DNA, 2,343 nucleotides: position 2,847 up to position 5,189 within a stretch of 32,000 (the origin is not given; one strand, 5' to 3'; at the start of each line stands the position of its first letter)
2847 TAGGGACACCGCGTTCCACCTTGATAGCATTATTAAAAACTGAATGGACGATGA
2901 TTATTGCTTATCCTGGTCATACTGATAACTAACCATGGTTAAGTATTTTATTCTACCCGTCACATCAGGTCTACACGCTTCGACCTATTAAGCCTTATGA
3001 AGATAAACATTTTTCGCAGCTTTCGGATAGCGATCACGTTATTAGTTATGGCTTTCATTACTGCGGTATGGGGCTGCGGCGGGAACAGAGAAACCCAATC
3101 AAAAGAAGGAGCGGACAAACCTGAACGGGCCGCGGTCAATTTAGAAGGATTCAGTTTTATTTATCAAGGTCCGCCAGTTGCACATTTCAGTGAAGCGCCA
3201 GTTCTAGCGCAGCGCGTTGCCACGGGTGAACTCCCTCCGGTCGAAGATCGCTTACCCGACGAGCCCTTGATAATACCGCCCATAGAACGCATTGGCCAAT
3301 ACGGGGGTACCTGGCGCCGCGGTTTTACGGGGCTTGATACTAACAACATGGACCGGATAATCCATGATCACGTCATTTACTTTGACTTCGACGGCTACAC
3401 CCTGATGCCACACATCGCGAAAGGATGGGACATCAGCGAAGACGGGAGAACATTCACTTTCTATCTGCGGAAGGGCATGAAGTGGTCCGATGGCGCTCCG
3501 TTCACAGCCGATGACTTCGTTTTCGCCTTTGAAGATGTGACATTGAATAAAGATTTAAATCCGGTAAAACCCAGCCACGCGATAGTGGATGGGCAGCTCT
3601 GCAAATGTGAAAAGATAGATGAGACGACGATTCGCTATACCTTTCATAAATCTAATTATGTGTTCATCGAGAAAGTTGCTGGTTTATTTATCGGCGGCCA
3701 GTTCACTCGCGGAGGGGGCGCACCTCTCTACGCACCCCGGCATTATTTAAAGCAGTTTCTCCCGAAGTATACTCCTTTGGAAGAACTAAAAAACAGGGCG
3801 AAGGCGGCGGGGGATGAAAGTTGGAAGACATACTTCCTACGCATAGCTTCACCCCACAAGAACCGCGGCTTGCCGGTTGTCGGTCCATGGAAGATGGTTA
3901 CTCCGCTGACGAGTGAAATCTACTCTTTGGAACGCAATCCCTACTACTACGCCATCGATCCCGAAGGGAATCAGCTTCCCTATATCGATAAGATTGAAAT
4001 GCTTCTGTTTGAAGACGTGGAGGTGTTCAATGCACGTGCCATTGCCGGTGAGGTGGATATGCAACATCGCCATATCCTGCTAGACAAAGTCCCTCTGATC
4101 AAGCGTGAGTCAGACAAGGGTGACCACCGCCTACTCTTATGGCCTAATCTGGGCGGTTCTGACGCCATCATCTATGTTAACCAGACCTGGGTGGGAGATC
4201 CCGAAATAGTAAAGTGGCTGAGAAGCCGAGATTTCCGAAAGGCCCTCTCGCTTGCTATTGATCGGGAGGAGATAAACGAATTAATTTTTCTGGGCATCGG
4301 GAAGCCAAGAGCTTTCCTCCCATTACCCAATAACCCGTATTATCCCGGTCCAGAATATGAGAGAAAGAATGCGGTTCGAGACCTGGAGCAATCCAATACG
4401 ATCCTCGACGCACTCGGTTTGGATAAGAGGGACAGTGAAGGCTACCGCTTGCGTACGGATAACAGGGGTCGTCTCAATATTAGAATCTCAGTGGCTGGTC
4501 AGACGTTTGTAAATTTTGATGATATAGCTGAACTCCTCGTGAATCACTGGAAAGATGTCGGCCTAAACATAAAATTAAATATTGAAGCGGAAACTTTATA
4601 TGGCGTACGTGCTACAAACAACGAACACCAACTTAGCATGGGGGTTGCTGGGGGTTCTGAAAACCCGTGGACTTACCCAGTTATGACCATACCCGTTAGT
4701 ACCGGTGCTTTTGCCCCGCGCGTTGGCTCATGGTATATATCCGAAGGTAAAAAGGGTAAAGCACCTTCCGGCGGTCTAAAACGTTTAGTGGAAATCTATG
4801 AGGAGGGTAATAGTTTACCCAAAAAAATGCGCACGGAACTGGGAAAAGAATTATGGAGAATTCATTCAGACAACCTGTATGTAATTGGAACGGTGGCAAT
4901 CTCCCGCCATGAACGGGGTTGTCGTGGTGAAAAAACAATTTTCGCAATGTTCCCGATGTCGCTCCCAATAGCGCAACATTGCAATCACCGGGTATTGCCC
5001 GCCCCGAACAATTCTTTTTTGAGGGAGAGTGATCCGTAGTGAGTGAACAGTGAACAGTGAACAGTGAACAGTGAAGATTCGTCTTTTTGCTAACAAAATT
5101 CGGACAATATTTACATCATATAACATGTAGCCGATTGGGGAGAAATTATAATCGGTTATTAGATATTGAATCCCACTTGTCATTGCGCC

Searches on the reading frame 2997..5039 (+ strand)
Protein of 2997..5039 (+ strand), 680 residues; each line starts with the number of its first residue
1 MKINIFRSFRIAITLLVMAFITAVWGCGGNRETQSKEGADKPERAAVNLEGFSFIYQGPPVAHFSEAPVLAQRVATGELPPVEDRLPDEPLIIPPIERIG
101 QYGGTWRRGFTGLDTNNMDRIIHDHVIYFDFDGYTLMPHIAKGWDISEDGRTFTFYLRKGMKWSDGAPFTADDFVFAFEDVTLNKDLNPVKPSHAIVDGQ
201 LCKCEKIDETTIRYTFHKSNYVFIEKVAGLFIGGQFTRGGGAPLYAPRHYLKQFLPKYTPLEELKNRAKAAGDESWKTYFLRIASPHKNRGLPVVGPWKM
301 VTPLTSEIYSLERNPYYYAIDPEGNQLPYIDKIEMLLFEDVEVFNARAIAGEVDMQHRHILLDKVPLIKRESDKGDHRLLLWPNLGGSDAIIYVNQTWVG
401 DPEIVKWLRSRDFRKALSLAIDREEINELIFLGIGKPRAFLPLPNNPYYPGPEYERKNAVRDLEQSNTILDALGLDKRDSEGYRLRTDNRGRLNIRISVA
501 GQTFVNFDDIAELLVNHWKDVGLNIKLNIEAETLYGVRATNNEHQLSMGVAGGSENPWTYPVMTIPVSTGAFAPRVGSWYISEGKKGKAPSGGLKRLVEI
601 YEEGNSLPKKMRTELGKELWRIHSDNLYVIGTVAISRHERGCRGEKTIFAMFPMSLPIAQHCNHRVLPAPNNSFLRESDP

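Call 62: find_encoding_contigs(protein=window:2997-5039:+, flank=1500, max_places=6)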
Protein window:2997-5039:+ (680 aa): no gene with exactly this product is on record in the collection.
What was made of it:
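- Tried and rejected: SBP-like ORF 2997..5039: Looking it up in public assemblies, to see whether its frameshifts are reproducible, found no record (call 62).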
